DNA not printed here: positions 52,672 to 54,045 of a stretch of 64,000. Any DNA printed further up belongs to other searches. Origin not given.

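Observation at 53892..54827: An invariant 10-residue unit N-x4-[ILV]-Y-G-P-P occurs 8 out of 8 times across two adjacent ORFs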

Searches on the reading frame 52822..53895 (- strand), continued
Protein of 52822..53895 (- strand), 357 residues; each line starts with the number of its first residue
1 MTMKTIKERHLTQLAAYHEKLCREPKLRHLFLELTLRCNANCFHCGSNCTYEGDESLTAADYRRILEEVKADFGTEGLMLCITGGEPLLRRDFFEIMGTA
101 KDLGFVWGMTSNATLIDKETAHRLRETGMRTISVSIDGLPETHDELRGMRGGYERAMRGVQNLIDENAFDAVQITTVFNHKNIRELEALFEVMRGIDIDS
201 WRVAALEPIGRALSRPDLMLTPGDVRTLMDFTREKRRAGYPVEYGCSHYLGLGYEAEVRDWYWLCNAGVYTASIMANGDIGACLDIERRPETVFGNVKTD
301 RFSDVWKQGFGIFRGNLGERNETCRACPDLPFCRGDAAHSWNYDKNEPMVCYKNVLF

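Call 47: search_protein_families(library=ncbifam, proteins=[P0241, P0245, P0246, P0249, P0250, P0254, P0260, P0263, P0270, P0287], max_evalue=1e-40)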
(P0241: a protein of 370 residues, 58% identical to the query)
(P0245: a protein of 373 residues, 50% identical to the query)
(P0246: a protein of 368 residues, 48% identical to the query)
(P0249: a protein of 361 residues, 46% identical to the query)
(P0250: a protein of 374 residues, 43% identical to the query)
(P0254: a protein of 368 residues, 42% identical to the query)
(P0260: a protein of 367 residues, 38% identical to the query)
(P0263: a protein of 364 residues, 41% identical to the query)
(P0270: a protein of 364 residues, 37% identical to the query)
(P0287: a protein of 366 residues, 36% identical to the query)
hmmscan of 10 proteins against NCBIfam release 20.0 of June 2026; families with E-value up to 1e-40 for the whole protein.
P0241 (370 aa): 3 families
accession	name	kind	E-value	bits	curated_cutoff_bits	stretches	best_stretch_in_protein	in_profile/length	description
TIGR04133.1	rSAM_w_lipo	hypoth_equivalog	4.3e-79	266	425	1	22-364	5-344/350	TIGR04133 family radical SAM/SPASM protein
TIGR04545.1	rSAM_ahbD_hemeb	equivalog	1.1e-43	150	500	0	45-250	4-206/339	heme b synthase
TIGR03962.1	mycofact_rSAM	equivalog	7.7e-41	140.4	265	1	43-351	14-314/339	mycofactocin radical SAM maturase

P0245 (373 aa): 2 families
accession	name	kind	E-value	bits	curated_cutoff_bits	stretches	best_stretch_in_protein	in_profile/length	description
TIGR04133.1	rSAM_w_lipo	hypoth_equivalog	4.7e-78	262.6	425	1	14-360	11-337/350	TIGR04133 family radical SAM/SPASM protein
TIGR04545.1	rSAM_ahbD_hemeb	equivalog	2.5e-43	148.8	500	1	32-359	5-323/339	heme b synthase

P0246 (368 aa): 2 families
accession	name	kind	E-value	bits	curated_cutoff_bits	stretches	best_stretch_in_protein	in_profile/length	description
TIGR04133.1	rSAM_w_lipo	hypoth_equivalog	4.9e-80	269.1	425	1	24-363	14-347/350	TIGR04133 family radical SAM/SPASM protein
TIGR04055.1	rSAM_NirJ2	equivalog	1.1e-45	156.6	500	1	40-345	6-303/326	putative heme d1 biosynthesis radical SAM protein NirJ2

P0249 (361 aa): 1 family
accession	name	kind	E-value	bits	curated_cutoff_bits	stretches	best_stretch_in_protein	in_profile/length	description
TIGR04133.1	rSAM_w_lipo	hypoth_equivalog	1.5e-78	264.2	425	1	12-347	8-338/350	TIGR04133 family radical SAM/SPASM protein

P0250 (374 aa): 2 families
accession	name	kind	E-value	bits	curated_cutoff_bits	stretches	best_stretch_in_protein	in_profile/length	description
TIGR04133.1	rSAM_w_lipo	hypoth_equivalog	2.3e-84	283.3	425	1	12-365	7-349/350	TIGR04133 family radical SAM/SPASM protein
TIGR04545.1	rSAM_ahbD_hemeb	equivalog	6.2e-42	144.2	500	1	31-346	2-318/339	heme b synthase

P0254 (368 aa): 2 families
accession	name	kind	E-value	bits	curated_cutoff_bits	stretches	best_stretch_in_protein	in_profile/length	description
TIGR04133.1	rSAM_w_lipo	hypoth_equivalog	1.1e-76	258.1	425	1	21-362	9-345/350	TIGR04133 family radical SAM/SPASM protein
TIGR04545.1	rSAM_ahbD_hemeb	equivalog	5.2e-41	141.2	500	0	39-353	3-324/339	heme b synthase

P0260 (367 aa): 5 families
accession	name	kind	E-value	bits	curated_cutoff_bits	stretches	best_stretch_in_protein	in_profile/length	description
TIGR04133.1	rSAM_w_lipo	hypoth_equivalog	6.4e-105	350.9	425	1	8-360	5-350/350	TIGR04133 family radical SAM/SPASM protein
TIGR04545.1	rSAM_ahbD_hemeb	equivalog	7.7e-55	186.7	500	1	29-244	2-212/339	heme b synthase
TIGR04055.1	rSAM_NirJ2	equivalog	1e-48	166.5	500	1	29-339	2-303/326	putative heme d1 biosynthesis radical SAM protein NirJ2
TIGR04053.2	TIGR04053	equivalog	3.5e-44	151.5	395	0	22-237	4-214/366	TIGR04053 family radical SAM/SPASM domain-containing protein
TIGR03962.1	mycofact_rSAM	equivalog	5.6e-42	144.1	265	1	27-347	12-320/339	mycofactocin radical SAM maturase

P0263 (364 aa): 1 family
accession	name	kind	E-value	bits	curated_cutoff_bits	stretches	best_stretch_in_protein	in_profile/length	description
TIGR04133.1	rSAM_w_lipo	hypoth_equivalog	1e-75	254.9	425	1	12-352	10-346/350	TIGR04133 family radical SAM/SPASM protein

P0270 (364 aa): 1 family
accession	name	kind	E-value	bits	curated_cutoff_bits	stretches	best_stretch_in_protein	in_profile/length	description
TIGR04133.1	rSAM_w_lipo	hypoth_equivalog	5.1e-63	213.1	425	1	25-357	15-345/350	TIGR04133 family radical SAM/SPASM protein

P0287 (366 aa): 4 families
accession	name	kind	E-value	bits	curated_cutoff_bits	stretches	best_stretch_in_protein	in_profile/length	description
TIGR04133.1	rSAM_w_lipo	hypoth_equivalog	2.5e-83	279.9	425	1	16-360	8-346/350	TIGR04133 family radical SAM/SPASM protein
TIGR04545.1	rSAM_ahbD_hemeb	equivalog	3.2e-51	174.8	500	1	35-350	2-324/339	heme b synthase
TIGR04053.2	TIGR04053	equivalog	5.8e-49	167.3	395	1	35-248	10-221/366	TIGR04053 family radical SAM/SPASM domain-containing protein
TIGR04055.1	rSAM_NirJ2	equivalog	1.6e-43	149.5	500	1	36-347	3-307/326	putative heme d1 biosynthesis radical SAM protein NirJ2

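Call 48: search_protein_families(library=ncbifam, proteins=[P0262, P0267, P0274, P0280, P0285, P0290, P0293, P0298, P0300, P0311], max_evalue=1e-60)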
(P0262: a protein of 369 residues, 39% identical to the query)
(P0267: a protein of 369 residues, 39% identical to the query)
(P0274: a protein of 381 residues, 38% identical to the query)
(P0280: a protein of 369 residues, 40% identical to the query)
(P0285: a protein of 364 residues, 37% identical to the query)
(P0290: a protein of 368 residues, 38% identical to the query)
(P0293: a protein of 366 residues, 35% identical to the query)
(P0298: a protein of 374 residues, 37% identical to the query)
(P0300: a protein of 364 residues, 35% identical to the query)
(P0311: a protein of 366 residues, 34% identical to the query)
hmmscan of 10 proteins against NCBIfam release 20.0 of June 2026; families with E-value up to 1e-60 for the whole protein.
P0262 (369 aa): 1 family
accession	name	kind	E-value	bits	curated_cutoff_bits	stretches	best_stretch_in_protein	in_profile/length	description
TIGR04133.1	rSAM_w_lipo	hypoth_equivalog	1e-89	300.9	425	1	17-361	12-347/350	TIGR04133 family radical SAM/SPASM protein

P0267 (369 aa): 1 family
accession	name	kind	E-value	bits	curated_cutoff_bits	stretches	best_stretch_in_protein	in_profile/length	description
TIGR04133.1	rSAM_w_lipo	hypoth_equivalog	4.2e-68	229.8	425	1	28-365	13-344/350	TIGR04133 family radical SAM/SPASM protein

P0274 (381 aa): 1 family
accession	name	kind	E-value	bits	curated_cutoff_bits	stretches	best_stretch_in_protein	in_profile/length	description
TIGR04133.1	rSAM_w_lipo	hypoth_equivalog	1.8e-106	356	425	1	22-364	10-347/350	TIGR04133 family radical SAM/SPASM protein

P0280 (369 aa): 1 family
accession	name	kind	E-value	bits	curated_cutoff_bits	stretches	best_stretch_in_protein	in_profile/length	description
TIGR04133.1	rSAM_w_lipo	hypoth_equivalog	2e-91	306.5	425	1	17-363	11-349/350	TIGR04133 family radical SAM/SPASM protein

P0285 (364 aa): 1 family
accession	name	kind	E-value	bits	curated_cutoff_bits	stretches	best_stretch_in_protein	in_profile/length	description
TIGR04133.1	rSAM_w_lipo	hypoth_equivalog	4.3e-98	328.5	425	1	13-357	7-346/350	TIGR04133 family radical SAM/SPASM protein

P0290 (368 aa): 1 family
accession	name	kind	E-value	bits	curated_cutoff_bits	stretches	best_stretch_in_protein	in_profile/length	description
TIGR04133.1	rSAM_w_lipo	hypoth_equivalog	5.3e-98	328.2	425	1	7-358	3-348/350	TIGR04133 family radical SAM/SPASM protein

P0293 (366 aa): 1 family
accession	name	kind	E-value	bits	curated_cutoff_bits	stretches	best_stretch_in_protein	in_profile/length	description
TIGR04133.1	rSAM_w_lipo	hypoth_equivalog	3e-117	391.5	425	1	19-361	11-349/350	TIGR04133 family radical SAM/SPASM protein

P0298 (374 aa): 1 family
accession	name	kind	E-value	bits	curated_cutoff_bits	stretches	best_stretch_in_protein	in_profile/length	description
TIGR04133.1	rSAM_w_lipo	hypoth_equivalog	9.9e-89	297.7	425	1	28-361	19-347/350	TIGR04133 family radical SAM/SPASM protein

P0300 (364 aa): 1 family
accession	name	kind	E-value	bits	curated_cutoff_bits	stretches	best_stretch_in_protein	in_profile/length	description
TIGR04133.1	rSAM_w_lipo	hypoth_equivalog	5.6e-114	380.7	425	1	6-347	1-340/350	TIGR04133 family radical SAM/SPASM protein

P0311 (366 aa): 1 family
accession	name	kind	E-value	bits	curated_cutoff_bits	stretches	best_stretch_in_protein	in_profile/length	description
TIGR04133.1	rSAM_w_lipo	hypoth_equivalog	3.7e-97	325.4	425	1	11-356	8-347/350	TIGR04133 family radical SAM/SPASM protein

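Call 49: find_homologous_proteins(query=P0293, max_evalue=1e-30)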
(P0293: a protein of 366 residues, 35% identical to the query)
Query P0293 (366 aa): 3708 proteins with E <= 1e-30 among 5442 candidates; the best 120 are listed.
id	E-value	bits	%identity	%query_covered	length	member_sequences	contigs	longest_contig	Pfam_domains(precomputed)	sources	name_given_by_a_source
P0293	2.7e-257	871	100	100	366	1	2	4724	PF04055.28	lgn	-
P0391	3.9e-215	732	84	99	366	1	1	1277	PF04055.28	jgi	jgi:radical SAM enzyme (rSAM/lipoprotein system)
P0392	2.6e-205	700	81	97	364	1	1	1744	PF04055.28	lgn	-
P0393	1.5e-199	681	78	99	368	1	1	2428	PF04055.28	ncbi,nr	ncbi:MAG: radical SAM protein [Bacillota bacterium]|nr:radical SAM protein [Bacillota bacterium]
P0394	3.1e-184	630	71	99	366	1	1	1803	PF04055.28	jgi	jgi:radical SAM enzyme (rSAM/lipoprotein system)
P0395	4.8e-181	620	70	97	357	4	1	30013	PF04055.28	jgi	jgi:radical SAM enzyme (rSAM/lipoprotein system)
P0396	7.7e-181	619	72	96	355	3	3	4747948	PF04055.28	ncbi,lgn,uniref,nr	ncbi:radical SAM protein [Clostridium swellfunianum]|uniref:radical SAM protein n=1 Tax=Clostridium 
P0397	1.0e-180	619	69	99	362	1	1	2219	PF04055.28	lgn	-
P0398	2.0e-180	618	68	99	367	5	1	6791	PF04055.28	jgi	-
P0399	7.3e-179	613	69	96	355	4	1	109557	PF04055.28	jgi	jgi:radical SAM enzyme (rSAM/lipoprotein system)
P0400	8.7e-178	609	72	96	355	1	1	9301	PF04055.28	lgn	-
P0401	4.2e-177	607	68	98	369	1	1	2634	PF04055.28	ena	-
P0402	6.5e-177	606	70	98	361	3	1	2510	PF04055.28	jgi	jgi:radical SAM enzyme (rSAM/lipoprotein system)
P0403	3.7e-176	604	70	96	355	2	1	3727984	PF04055.28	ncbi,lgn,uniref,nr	ncbi:radical SAM protein [Clostridium bovifaecis]|uniref:Radical SAM protein n=1 Tax=Clostridium bov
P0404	2.3e-175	601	69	98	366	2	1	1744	PF04055.28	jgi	jgi:radical SAM enzyme (rSAM/lipoprotein system)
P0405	4.5e-175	600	72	93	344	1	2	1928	PF04055.28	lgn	-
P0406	1.1e-174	599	69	96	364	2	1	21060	PF04055.28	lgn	-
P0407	1.5e-174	599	70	96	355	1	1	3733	PF04055.28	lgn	-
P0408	2.3e-173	595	68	96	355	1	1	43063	PF04055.28,PF13353.12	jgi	jgi:radical SAM enzyme (rSAM/lipoprotein system)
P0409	2.1e-171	588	67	97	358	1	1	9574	PF04055.28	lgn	-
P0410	3.7e-170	584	66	98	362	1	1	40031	PF04055.28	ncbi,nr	ncbi:MAG: radical SAM protein [Clostridiaceae bacterium]|nr:radical SAM protein [Clostridiaceae bact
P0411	3.7e-170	584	66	98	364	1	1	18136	PF04055.28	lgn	-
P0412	5.1e-170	584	69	93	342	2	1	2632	PF04055.28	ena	-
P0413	3.1e-169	581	69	93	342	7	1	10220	PF04055.28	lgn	-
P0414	3.9e-167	574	65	99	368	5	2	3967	PF04055.28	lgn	-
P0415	9.4e-167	573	65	98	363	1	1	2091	PF13186.12,PF04055.28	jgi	jgi:radical SAM enzyme (rSAM/lipoprotein system)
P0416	1.3e-166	572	64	99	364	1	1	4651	PF04055.28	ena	-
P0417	3.4e-166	571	67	93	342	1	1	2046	PF04055.28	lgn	-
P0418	1.6e-164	565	63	99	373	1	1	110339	PF04055.28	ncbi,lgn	ncbi:MAG: radical SAM protein [Bacillota bacterium]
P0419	6.8e-164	563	65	98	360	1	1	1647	PF04055.28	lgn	-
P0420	4.7e-163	561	64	95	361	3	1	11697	PF04055.28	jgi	-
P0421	1.3e-161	556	61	98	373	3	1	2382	PF04055.28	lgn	-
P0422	2.2e-161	555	62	98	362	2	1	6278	PF04055.28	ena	-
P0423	3.0e-161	555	65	96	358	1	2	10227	PF04055.28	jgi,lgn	jgi:Predicted Fe-S oxidoreductases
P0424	3.5e-161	554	66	92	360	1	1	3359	PF04055.28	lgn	-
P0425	1.7e-160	552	62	98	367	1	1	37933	PF04055.28,PF13353.12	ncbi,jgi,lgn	-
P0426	2.1e-160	552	66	95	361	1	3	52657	PF13186.12,PF04055.28,PF13353.12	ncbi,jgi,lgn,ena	ncbi:MAG TPA: radical SAM protein [Clostridiaceae bacterium]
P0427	2.5e-160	552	63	96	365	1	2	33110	PF04055.28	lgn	-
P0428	2.8e-159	548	63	96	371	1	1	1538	PF04055.28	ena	-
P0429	8.1e-159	547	65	95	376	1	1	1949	PF04055.28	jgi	jgi:radical SAM enzyme (rSAM/lipoprotein system)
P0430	2.5e-158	545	60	98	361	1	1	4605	PF04055.28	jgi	jgi:radical SAM enzyme (rSAM/lipoprotein system)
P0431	2.0e-157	542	63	96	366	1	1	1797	PF04055.28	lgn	-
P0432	1.5e-156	539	62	99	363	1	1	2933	PF04055.28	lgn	-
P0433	4.9e-154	531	81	75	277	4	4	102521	PF04055.28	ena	-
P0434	6.4e-154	531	63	96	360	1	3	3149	PF04055.28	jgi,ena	-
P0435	8.7e-154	530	61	96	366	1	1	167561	PF04055.28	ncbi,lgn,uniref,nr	ncbi:radical SAM/SPASM domain-containing protein [Alkaliphilus transvaalensis]|uniref:radical SAM/SP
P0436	5.8e-152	524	58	97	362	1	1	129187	PF04055.28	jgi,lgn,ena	-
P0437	1.7e-151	523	60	95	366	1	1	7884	PF04055.28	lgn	-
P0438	5.9e-151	521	80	48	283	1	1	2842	PF04055.28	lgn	-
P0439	7.3e-151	521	59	98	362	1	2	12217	PF04055.28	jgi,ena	-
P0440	3.6e-150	518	82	73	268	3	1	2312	PF04055.28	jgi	jgi:Predicted Fe-S oxidoreductases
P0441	5.3e-150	518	59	96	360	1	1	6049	PF04055.28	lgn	-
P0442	7.5e-150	517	60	97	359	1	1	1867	PF04055.28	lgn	-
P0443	2.9e-149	515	59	97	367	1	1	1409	PF04055.28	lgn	-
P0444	1.5e-148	513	60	98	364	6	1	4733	PF04055.28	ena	-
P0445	3.5e-148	512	59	98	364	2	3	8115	PF04055.28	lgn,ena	-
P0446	3.7e-148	512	57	99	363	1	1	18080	PF04055.28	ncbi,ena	-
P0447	1.5e-147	510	59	96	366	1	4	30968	PF04055.28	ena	-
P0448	4.1e-147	508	58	96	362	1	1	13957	PF04055.28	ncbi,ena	-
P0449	7.5e-147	507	57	98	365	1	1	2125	PF04055.28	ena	-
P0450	2.1e-146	506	59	97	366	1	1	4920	PF04055.28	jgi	jgi:radical SAM protein with 4Fe4S-binding SPASM domain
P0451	2.5e-146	506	58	98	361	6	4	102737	PF04055.28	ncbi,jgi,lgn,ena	ncbi:MAG: radical SAM protein [bacterium]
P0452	1.5e-144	500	58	97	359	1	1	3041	PF04055.28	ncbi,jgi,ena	jgi:radical SAM protein with 4Fe4S-binding SPASM domain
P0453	1.1e-141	490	60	92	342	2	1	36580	PF04055.28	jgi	jgi:MoaA/NifB/PqqE/SkfB family radical SAM enzyme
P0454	1.6e-137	477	57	96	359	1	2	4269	PF04055.28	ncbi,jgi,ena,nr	ncbi:MAG TPA: radical SAM protein [Candidatus Ozemobacteraceae bacterium]|nr:radical SAM protein [Ca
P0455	5.1e-135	468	65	84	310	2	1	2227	PF13186.12,PF04055.28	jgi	-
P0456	5.3e-131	455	56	97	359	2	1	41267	PF04055.28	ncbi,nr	ncbi:radical SAM protein [Desulfococcaceae bacterium HSG7]|nr:radical SAM protein [Desulfococcaceae 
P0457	2.0e-129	450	72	70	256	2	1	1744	PF04055.28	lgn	-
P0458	8.8e-128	445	55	94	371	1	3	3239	PF04055.28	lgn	-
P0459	6.6e-124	432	54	96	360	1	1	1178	PF04055.28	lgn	-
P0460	9.6e-123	428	61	77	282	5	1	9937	PF04055.28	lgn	-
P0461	4.7e-121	422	53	87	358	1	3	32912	PF04055.28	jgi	jgi:MoaA/NifB/PqqE/SkfB family radical SAM enzyme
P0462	1.1e-118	415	61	77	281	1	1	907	PF04055.28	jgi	jgi:radical SAM protein with 4Fe4S-binding SPASM domain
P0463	6.7e-118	412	51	91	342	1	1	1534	PF04055.28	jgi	jgi:radical SAM protein with 4Fe4S-binding SPASM domain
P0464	8.7e-113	395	45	96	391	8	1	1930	PF13186.12,PF04055.28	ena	-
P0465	5.1e-110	386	48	95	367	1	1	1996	PF04055.28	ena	-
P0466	1.5e-109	385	47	95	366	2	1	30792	PF13186.12,PF04055.28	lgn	-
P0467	5.4e-109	383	49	95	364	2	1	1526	PF13186.12,PF04055.28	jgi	jgi:radical SAM protein with 4Fe4S-binding SPASM domain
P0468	1.5e-108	381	42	99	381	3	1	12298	PF13186.12,PF04055.28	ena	-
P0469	2.4e-108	381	49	94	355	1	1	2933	PF13186.12,PF04055.28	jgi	jgi:radical SAM protein with 4Fe4S-binding SPASM domain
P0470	6.4e-108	379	48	95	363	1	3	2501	PF13186.12,PF04055.28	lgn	-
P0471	7.8e-108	379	45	97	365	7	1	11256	PF13186.12,PF04055.28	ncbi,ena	-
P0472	8.8e-108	379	48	95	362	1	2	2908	PF13186.12,PF04055.28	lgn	-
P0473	1.0e-107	379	48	95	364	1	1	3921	PF13186.12,PF04055.28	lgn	-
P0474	2.2e-107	377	47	95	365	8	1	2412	PF13186.12,PF04055.28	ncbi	-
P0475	3.1e-107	377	47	99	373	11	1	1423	PF13186.12,PF04055.28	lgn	-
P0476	4.3e-107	376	59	74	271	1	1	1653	PF04055.28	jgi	jgi:radical SAM protein with 4Fe4S-binding SPASM domain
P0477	4.8e-107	376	48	95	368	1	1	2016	PF13186.12,PF04055.28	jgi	jgi:radical SAM protein with 4Fe4S-binding SPASM domain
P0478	1.1e-106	375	47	95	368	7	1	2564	PF13186.12,PF04055.28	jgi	jgi:radical SAM protein with 4Fe4S-binding SPASM domain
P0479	1.2e-106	375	45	97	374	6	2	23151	PF13186.12,PF04055.28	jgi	jgi:radical SAM protein with 4Fe4S-binding SPASM domain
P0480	1.7e-106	375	45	96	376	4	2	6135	PF13186.12,PF04055.28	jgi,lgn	jgi:radical SAM protein with 4Fe4S-binding SPASM domain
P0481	2.4e-106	374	47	95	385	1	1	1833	PF13186.12,PF04055.28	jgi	-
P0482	2.4e-106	374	44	97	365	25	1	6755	PF13186.12,PF04055.28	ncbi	-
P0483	3.5e-106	373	47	95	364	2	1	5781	PF13186.12,PF04055.28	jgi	jgi:radical SAM protein with 4Fe4S-binding SPASM domain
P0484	3.5e-106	373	48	95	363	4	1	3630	PF13186.12,PF04055.28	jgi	jgi:radical SAM protein with 4Fe4S-binding SPASM domain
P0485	4.3e-106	373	47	95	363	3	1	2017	PF13186.12,PF04055.28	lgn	-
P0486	5.1e-106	373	48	96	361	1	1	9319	PF13186.12,PF04055.28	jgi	jgi:radical SAM enzyme (rSAM/lipoprotein system)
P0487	6.4e-106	373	48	89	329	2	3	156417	PF13186.12,PF04055.28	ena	-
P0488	7.4e-106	372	48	94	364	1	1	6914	PF13186.12,PF04055.28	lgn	-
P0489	9.6e-106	372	48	95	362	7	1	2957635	PF13186.12,PF04055.28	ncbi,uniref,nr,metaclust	ncbi:conserved hypothetical protein [Methanocella paludicola SANAE]|uniref:Radical SAM core domain-c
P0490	9.9e-106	372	47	95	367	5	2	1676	PF13186.12,PF04055.28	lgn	-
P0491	1.0e-105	372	48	95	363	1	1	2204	PF13186.12,PF04055.28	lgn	-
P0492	1.4e-105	371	46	95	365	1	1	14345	PF13186.12,PF04055.28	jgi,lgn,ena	-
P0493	1.6e-105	371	50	91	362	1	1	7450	PF13186.12,PF04055.28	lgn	-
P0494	1.7e-105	371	47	95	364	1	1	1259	PF13186.12,PF04055.28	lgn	-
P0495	3.3e-105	370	46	95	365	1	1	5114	PF13186.12,PF04055.28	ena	-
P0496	3.4e-105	370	48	95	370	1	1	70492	PF13186.12,PF04055.28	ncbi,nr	ncbi:MAG: pyrroloquinoline quinone biosynthesis protein PqqE [Methanocella sp. PtaU1.Bin125]|nr:MAG:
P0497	6.4e-105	369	47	95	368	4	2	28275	PF13186.12,PF04055.28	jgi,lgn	jgi:radical SAM protein with 4Fe4S-binding SPASM domain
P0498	8.7e-105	369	46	94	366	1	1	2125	PF13186.12,PF04055.28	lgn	-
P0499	1.5e-104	368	44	95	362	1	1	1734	PF13186.12,PF04055.28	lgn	-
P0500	2.0e-104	368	43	97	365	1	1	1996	PF13186.12,PF04055.28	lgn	-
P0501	3.3e-104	367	47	98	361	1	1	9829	PF13186.12,PF04055.28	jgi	jgi:radical SAM enzyme (rSAM/lipoprotein system)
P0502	5.1e-104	366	47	95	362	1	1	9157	PF04055.28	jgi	jgi:radical SAM protein with 4Fe4S-binding SPASM domain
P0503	1.8e-103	365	44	97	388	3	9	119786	PF13186.12,PF04055.28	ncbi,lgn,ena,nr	ncbi:MAG: radical SAM protein [Deltaproteobacteria bacterium]|nr:radical SAM protein [Deltaproteobac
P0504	2.0e-103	364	44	96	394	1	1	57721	PF13186.12,PF04055.28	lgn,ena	-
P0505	2.7e-103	364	42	100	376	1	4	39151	PF13186.12,PF04055.28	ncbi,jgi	jgi:radical SAM protein with 4Fe4S-binding SPASM domain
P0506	2.7e-103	364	47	95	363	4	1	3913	PF13186.12,PF04055.28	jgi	jgi:radical SAM protein with 4Fe4S-binding SPASM domain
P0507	4.1e-103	363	43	97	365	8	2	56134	PF13186.12,PF04055.28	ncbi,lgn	-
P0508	5.9e-103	363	46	95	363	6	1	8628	PF04055.28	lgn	-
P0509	6.3e-103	363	47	96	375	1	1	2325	PF13186.12,PF04055.28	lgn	-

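Call 50: find_encoding_contigs(protein=P0396, flank=4000, max_places=2)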
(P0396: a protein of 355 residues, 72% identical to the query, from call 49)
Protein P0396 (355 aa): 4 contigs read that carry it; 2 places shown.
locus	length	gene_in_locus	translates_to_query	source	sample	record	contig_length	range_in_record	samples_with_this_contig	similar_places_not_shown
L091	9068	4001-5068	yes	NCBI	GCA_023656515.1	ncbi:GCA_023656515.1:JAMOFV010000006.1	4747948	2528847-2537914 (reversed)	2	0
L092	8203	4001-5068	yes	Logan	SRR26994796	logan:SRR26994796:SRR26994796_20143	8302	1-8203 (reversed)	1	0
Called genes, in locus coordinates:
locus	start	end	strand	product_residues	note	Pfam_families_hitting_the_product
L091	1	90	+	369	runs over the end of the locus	-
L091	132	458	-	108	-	-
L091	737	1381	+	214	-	PF01209:Ubie_methyltran, PF03848:TehB, PF05175:MTS (weak), PF13489:Methyltransf_23 (weak), PF13847:Methyltransf_31, PF08241:Methyltransf_11, PF08242:Methyltransf_12, PF13649:Methyltransf_25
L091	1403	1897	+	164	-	PF00293:NUDIX, PF14815:NUDIX_4 (weak)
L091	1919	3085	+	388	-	PF12849:PBP_like_2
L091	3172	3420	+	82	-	-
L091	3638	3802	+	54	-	-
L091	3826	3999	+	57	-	-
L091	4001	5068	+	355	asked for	PF04055:Radical_SAM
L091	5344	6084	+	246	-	PF02557:VanY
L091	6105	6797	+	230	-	PF00072:Response_reg, PF00486:Trans_reg_C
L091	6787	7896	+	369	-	PF00512:HisKA, PF02518:HATPase_c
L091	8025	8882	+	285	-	PF12833:HTH_18, PF00165:HTH_AraC (weak), PF06445:GyrI-like, PF14526:Cass2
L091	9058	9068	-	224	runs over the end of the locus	PF03167:UDG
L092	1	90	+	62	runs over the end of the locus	?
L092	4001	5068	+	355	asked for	PF04055:Radical_SAM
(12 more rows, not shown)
